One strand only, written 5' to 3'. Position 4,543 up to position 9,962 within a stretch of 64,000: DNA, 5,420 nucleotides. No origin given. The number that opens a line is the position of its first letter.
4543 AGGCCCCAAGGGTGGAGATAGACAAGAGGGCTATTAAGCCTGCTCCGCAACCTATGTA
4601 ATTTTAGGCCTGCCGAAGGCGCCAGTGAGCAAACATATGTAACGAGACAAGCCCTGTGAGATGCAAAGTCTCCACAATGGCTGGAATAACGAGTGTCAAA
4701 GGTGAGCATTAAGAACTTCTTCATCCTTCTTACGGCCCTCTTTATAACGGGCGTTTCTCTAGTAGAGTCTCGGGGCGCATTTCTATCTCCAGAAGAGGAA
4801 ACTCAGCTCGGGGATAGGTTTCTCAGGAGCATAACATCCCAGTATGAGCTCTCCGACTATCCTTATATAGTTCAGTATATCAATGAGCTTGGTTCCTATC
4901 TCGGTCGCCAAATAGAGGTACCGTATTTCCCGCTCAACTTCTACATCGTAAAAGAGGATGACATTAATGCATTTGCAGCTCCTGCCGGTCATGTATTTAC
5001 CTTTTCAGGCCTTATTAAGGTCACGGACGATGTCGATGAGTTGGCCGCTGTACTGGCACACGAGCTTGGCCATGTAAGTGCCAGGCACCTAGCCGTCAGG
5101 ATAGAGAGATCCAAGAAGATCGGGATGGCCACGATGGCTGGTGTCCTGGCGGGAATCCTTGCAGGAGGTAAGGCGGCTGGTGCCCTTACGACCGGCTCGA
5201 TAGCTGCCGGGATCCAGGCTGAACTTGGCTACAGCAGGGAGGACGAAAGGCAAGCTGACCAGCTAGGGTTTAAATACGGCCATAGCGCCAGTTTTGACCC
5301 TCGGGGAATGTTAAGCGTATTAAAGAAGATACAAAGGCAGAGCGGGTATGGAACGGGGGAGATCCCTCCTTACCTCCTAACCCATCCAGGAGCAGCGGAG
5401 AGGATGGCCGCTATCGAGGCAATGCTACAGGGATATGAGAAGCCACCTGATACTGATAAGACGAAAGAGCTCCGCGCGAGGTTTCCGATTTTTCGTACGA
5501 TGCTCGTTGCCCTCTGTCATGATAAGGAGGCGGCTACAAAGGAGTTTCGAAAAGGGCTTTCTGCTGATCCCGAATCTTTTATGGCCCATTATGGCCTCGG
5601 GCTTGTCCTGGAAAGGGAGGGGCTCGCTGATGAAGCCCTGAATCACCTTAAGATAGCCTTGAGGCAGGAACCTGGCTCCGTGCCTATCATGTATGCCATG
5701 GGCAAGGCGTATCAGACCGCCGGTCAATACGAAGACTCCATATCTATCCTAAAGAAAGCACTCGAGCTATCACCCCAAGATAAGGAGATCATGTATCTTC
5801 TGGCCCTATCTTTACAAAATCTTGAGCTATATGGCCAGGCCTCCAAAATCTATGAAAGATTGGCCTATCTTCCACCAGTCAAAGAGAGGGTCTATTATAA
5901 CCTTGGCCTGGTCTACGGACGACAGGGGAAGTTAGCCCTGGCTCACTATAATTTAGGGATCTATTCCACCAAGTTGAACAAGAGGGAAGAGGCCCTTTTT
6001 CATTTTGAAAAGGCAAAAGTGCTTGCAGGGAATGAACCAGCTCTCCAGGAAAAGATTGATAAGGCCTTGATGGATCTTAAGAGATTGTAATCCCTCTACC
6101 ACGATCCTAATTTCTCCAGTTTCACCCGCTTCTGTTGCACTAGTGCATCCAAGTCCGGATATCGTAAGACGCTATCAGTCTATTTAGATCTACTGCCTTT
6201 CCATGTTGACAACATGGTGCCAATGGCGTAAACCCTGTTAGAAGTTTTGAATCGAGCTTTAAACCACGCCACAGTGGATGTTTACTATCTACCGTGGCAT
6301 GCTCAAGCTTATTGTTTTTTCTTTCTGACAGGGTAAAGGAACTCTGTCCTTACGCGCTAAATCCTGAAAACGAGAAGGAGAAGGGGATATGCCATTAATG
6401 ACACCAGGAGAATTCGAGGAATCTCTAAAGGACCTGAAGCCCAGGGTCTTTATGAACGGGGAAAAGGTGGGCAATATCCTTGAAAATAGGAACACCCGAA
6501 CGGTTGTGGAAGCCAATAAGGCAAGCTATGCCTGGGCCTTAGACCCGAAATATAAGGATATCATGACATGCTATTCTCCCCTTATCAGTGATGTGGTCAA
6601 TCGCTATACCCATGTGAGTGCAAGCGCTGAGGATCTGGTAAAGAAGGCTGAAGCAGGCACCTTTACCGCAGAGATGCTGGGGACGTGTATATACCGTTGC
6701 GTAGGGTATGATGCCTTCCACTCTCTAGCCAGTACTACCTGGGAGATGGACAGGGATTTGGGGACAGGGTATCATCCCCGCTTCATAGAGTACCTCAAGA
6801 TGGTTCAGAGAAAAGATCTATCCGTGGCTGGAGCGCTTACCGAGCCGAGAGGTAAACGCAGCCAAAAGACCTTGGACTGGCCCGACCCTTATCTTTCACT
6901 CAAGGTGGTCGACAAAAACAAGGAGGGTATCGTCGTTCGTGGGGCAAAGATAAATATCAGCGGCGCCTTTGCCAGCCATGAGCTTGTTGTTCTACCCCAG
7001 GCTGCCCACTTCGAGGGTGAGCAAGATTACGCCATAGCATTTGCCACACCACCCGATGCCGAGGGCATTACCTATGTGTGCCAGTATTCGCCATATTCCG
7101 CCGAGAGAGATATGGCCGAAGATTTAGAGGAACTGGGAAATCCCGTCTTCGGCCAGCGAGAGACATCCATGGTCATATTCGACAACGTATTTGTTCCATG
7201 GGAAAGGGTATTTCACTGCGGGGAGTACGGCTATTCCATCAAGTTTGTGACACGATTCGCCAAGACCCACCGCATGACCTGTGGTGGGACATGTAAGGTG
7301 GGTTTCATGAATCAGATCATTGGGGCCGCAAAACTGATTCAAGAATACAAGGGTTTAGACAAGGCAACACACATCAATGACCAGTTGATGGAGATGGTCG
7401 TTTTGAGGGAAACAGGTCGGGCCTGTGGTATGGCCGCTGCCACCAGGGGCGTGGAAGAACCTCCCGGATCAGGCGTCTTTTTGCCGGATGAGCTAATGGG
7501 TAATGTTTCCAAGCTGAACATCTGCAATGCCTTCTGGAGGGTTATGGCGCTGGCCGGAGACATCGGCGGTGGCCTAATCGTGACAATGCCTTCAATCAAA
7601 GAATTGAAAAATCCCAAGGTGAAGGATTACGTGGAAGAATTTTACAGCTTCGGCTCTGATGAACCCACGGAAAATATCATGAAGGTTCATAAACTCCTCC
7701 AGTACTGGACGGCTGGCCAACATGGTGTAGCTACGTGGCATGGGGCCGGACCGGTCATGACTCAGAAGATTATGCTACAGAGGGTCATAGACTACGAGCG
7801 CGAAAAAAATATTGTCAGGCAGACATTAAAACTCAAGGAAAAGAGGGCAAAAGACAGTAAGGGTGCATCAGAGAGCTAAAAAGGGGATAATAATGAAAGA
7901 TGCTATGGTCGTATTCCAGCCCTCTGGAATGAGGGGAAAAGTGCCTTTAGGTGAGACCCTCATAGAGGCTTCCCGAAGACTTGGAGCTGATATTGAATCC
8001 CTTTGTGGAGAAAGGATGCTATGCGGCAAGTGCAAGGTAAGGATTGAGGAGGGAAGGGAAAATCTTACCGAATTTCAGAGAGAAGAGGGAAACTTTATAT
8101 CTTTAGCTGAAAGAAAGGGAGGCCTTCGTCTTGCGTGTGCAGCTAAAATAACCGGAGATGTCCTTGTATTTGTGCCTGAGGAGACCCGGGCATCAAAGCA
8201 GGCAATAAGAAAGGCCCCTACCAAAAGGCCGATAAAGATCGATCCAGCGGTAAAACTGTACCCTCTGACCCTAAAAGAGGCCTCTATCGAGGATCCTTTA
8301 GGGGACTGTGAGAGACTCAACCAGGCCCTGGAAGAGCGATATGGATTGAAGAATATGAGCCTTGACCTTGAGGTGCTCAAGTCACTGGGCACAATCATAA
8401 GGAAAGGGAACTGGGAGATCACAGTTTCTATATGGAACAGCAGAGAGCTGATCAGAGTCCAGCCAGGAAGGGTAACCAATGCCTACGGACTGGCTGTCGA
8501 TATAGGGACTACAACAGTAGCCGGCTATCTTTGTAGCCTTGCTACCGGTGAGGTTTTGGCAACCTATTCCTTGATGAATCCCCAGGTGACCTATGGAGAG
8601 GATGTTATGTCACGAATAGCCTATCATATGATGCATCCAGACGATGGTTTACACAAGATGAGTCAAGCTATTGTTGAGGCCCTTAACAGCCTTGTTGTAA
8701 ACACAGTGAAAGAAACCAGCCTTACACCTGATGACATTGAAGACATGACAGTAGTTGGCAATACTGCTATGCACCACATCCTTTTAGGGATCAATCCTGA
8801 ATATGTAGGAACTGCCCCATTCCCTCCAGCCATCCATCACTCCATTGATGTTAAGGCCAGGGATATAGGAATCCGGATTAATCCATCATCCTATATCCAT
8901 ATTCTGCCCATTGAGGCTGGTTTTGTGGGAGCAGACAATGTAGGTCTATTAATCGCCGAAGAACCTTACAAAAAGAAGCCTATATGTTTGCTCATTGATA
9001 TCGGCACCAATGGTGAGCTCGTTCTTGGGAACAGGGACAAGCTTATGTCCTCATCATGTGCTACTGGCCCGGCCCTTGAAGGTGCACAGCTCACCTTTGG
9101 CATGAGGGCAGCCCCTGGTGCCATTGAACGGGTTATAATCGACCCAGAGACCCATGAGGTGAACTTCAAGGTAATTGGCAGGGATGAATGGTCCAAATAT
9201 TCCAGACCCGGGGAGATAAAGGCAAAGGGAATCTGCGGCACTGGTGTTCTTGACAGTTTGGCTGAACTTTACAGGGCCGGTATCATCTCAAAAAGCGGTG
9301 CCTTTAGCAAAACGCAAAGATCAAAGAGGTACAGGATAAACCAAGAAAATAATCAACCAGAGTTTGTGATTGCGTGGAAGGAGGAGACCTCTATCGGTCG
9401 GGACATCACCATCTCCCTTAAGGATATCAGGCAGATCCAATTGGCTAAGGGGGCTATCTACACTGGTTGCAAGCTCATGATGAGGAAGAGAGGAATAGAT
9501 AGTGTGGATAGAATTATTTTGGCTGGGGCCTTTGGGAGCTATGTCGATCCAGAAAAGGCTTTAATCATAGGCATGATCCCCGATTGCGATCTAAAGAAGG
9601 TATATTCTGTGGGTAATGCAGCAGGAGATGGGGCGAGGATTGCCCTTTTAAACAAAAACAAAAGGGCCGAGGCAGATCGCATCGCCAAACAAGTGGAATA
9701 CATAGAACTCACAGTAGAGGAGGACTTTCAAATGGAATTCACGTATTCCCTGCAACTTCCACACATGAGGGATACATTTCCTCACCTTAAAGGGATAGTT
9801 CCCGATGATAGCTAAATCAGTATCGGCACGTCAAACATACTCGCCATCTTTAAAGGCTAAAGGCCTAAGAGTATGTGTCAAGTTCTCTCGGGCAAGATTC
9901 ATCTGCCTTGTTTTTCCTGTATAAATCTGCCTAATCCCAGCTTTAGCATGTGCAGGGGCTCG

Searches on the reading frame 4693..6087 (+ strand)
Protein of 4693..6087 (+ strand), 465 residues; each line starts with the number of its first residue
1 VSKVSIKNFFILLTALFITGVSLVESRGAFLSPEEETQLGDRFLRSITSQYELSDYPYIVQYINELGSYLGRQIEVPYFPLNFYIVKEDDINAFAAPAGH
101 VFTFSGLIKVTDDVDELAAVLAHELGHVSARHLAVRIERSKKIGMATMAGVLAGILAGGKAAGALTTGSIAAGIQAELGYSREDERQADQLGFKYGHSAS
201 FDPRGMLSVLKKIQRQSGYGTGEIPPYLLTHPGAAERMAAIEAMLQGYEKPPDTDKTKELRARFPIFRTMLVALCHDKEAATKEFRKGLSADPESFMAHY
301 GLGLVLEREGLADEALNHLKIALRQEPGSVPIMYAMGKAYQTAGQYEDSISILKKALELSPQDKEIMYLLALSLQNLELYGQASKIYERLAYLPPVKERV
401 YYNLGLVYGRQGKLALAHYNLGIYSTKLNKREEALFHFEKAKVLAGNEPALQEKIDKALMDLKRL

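Call 44: search_protein_families(library=pfam, proteins=[window:4693-6087:+], max_evalue=0.001)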
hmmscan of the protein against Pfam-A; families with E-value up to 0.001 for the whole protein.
window:4693-6087:+ (465 aa): 16 families
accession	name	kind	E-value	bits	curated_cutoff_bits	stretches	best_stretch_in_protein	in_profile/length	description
PF01435.24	Peptidase_M48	-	3.3e-32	112.2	20.3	1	63-244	7-185/186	Peptidase family M48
PF07719.23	TPR_2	-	2.1e-16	59.1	27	1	332-363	3-34/34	Tetratricopeptide repeat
PF13414.12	TPR_11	-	2.7e-16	59.4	26.8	0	344-376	8-40/42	TPR repeat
PF13181.12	TPR_8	-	2.2e-14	52.7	25.7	1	331-363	2-34/34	Tetratricopeptide repeat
PF00515.34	TPR_1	-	3.6e-14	52.3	27.8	0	333-363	4-34/34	Tetratricopeptide repeat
PF13432.12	TPR_16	-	6.1e-14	52.6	32.7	2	279-329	14-64/65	Tetratricopeptide repeat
PF13431.12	TPR_17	-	7.4e-14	51.2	24.4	0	285-316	2-33/34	Tetratricopeptide repeat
PF14559.12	TPR_19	-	2.7e-11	44.1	25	2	343-391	4-52/68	Tetratricopeptide repeat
PF13428.12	TPR_14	-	8.7e-11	41.8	23.5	1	334-371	5-42/44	Tetratricopeptide repeat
PF13424.12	TPR_12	-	2.1e-09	37.9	30.1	1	297-360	4-75/77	Tetratricopeptide repeat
PF12895.13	ANAPC3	-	9.2e-08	32.7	27.2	1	313-389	6-81/82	Anaphase-promoting complex, cyclosome, subunit 3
PF13176.12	TPR_7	-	1e-06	28.8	27.9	0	334-364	3-33/36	Tetratricopeptide repeat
PF23914.1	TPR_CcmH_CycH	-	1.7e-05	25.2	42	1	286-393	40-150/158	Cytochrome c-type biogenesis protein H TPR domain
PF13371.12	TPR_9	-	1.8e-05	25.1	35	0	375-425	6-56/73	Tetratricopeptide repeat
PF13174.12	TPR_6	-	2.4e-05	25.1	26.3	0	333-362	3-32/33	Tetratricopeptide repeat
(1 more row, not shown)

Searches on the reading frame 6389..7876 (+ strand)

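Call 44: search_protein_families(library=pfam, proteins=[window:6389-7876:+], max_evalue=0.001)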
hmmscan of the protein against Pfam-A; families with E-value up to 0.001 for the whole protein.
window:6389-7876:+ (496 aa): 2 families
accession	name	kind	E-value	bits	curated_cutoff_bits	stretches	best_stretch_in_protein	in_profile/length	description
PF11794.13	HpaB_N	-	3.5e-79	266.6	35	1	6-275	2-269/270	4-hydroxyphenylacetate 3-hydroxylase N terminal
PF03241.18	HpaB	-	7.5e-53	179.1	25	1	285-480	3-201/202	4-hydroxyphenylacetate 3-hydroxylase C terminal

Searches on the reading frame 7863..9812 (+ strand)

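Call 44: search_protein_families(library=pfam, proteins=[window:7863-9812:+], max_evalue=0.001)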
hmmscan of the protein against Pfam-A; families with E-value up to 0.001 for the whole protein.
window:7863-9812:+ (650 aa): 4 families
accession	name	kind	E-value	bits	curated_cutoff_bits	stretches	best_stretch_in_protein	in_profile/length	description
PF14574.11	RACo_C_ter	-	2.9e-97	325.3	27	1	374-642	2-260/261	C-terminal domain of RACo the ASKHA domain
PF17651.6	Raco_middle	-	1.4e-52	178.1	26.8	1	208-367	1-159/163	RACo middle region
PF17650.6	RACo_linker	-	2.6e-24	85.3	26.2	1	121-205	3-85/86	RACo linker region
PF00111.32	Fer2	-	1.7e-08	34.7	21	1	21-96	6-76/77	2Fe-2S iron-sulfur cluster binding domain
